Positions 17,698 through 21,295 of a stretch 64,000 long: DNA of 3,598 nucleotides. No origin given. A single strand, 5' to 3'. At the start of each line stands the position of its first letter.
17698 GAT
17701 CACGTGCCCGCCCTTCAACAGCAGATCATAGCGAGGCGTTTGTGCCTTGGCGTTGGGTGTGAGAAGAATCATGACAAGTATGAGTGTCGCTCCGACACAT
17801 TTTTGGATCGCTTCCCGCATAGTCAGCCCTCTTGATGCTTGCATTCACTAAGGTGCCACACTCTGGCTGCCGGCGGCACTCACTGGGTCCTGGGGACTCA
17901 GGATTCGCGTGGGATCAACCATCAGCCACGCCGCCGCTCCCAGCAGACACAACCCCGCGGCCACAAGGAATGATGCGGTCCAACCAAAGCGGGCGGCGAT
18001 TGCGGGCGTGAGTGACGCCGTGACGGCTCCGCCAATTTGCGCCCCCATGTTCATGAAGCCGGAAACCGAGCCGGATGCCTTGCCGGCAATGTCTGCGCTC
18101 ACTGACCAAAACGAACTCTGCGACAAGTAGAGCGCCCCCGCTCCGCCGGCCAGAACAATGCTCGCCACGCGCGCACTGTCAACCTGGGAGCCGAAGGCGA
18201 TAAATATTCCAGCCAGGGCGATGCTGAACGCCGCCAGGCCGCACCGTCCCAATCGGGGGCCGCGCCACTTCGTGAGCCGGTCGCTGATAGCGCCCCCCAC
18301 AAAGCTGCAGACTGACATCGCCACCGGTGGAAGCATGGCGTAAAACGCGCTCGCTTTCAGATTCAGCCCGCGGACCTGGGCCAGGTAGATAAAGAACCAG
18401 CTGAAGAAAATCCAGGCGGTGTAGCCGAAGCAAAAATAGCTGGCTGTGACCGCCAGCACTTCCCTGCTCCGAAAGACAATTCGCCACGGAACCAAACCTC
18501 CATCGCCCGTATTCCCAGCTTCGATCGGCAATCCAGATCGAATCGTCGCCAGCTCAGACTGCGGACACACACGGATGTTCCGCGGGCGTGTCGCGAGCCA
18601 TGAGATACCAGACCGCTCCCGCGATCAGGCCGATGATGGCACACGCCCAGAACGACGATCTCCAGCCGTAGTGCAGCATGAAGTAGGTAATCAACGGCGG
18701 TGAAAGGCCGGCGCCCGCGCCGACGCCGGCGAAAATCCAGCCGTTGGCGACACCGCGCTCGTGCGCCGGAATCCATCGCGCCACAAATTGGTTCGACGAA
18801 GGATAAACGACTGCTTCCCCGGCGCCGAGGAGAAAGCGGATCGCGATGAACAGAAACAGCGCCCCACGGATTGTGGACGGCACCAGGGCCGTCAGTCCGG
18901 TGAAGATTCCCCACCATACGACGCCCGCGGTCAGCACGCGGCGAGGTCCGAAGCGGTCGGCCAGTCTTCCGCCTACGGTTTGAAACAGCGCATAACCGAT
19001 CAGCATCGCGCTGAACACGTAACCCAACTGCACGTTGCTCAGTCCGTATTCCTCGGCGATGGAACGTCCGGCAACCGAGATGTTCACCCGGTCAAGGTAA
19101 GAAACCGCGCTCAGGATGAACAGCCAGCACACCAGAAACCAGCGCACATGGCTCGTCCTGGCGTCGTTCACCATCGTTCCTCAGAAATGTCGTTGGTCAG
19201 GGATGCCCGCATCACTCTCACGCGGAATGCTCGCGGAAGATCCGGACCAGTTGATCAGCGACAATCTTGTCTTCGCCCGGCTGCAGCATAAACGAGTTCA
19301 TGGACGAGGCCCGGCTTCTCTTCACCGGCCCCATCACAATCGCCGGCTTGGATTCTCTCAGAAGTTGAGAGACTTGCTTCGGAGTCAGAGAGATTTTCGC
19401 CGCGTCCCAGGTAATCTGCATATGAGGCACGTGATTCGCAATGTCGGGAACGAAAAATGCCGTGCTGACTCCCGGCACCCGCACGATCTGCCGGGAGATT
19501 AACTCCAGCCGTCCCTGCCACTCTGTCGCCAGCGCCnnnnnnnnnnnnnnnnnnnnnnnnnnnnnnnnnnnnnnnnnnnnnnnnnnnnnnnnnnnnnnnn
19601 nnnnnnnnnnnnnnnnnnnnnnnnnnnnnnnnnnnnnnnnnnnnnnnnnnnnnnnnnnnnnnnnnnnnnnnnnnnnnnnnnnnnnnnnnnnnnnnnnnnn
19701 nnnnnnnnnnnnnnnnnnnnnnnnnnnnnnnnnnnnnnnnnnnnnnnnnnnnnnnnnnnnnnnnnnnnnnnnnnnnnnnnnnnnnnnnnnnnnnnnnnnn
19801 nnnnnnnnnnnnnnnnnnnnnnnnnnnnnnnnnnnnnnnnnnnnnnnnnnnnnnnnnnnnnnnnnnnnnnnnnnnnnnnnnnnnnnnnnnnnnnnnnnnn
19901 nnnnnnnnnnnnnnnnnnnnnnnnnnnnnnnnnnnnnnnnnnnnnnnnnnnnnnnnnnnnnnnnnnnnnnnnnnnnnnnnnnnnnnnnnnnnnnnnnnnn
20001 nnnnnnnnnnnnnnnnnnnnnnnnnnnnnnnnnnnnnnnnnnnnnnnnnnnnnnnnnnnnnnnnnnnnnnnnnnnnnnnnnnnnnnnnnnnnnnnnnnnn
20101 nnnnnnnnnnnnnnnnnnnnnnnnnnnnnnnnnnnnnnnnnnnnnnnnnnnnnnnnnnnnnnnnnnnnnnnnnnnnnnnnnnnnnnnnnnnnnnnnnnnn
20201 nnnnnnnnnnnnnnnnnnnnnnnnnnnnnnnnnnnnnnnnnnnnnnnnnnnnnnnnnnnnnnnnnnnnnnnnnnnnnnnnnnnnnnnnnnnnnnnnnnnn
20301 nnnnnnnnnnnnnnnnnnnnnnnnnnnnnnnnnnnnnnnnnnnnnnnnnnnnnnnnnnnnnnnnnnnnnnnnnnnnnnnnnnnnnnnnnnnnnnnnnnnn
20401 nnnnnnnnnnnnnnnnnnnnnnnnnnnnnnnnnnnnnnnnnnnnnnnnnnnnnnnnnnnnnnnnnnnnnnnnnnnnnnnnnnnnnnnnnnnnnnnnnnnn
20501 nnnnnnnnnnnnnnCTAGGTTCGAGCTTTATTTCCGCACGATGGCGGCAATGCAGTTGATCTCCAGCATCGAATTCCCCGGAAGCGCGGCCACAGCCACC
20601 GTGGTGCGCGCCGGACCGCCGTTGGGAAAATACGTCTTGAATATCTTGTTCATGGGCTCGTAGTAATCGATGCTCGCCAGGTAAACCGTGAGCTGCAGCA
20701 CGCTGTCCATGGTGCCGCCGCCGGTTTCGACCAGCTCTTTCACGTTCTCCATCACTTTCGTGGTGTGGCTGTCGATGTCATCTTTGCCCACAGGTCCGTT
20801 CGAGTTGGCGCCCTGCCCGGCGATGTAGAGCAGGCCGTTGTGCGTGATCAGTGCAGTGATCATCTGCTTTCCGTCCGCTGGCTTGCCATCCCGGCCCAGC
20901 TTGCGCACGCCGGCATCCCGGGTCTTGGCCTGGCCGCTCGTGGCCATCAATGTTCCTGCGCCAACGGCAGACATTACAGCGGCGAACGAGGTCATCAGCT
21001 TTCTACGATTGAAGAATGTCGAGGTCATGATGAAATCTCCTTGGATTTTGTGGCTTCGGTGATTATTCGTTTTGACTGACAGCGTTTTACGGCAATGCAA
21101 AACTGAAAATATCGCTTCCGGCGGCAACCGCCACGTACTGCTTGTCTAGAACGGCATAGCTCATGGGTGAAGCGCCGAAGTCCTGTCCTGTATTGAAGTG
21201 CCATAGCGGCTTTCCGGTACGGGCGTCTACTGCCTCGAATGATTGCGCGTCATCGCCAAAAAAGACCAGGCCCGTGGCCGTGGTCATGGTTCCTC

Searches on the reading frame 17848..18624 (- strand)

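Call 20: search_protein_families(library=pfam, proteins=[window:17848-18624:-], max_evalue=0.001)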
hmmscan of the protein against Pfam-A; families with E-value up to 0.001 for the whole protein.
window:17848-18624:- (258 aa): 1 family
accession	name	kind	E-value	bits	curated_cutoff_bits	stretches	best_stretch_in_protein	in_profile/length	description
PF07690.21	MFS_1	-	6.6e-23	81.6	33.4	2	40-202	188-346/347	Major Facilitator Superfamily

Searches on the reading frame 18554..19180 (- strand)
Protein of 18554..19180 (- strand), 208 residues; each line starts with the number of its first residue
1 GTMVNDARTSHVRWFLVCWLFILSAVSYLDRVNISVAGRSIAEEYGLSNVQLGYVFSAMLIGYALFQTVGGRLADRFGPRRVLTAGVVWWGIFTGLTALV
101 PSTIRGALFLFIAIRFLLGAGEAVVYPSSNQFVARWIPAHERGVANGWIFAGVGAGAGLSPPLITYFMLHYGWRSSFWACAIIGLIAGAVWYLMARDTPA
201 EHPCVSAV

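Call 20: search_protein_families(library=pfam, proteins=[window:18554-19180:-], max_evalue=0.001)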
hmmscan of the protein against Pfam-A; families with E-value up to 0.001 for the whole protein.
window:18554-19180:- (208 aa): 3 families
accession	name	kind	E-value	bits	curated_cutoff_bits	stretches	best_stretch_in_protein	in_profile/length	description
PF07690.21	MFS_1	-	3.5e-42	145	33.4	1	20-202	1-179/347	Major Facilitator Superfamily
PF06779.20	MFS_4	-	7.9e-08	32.5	26.3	1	42-199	20-172/364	Uncharacterised MFS-type transporter YbfB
PF00083.30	Sugar_tr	-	3.4e-06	26.6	22.3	1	42-199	38-195/452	Sugar (and other) transporter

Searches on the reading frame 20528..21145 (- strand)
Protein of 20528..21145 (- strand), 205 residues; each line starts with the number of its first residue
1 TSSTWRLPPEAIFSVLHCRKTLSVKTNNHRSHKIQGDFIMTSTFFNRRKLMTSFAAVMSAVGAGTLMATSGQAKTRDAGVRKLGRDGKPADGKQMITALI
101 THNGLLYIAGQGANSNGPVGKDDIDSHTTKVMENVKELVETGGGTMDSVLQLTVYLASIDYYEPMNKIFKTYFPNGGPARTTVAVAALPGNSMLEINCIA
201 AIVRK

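Call 20: search_protein_families(library=pfam, proteins=[window:20528-21145:-], max_evalue=0.001)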
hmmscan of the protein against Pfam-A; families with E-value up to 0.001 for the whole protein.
window:20528-21145:- (205 aa): 1 family
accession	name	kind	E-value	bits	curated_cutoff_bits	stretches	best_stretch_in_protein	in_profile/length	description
PF01042.26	Ribonuc_L-PSP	-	5.2e-24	85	27.3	1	99-202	14-121/121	Endoribonuclease L-PSP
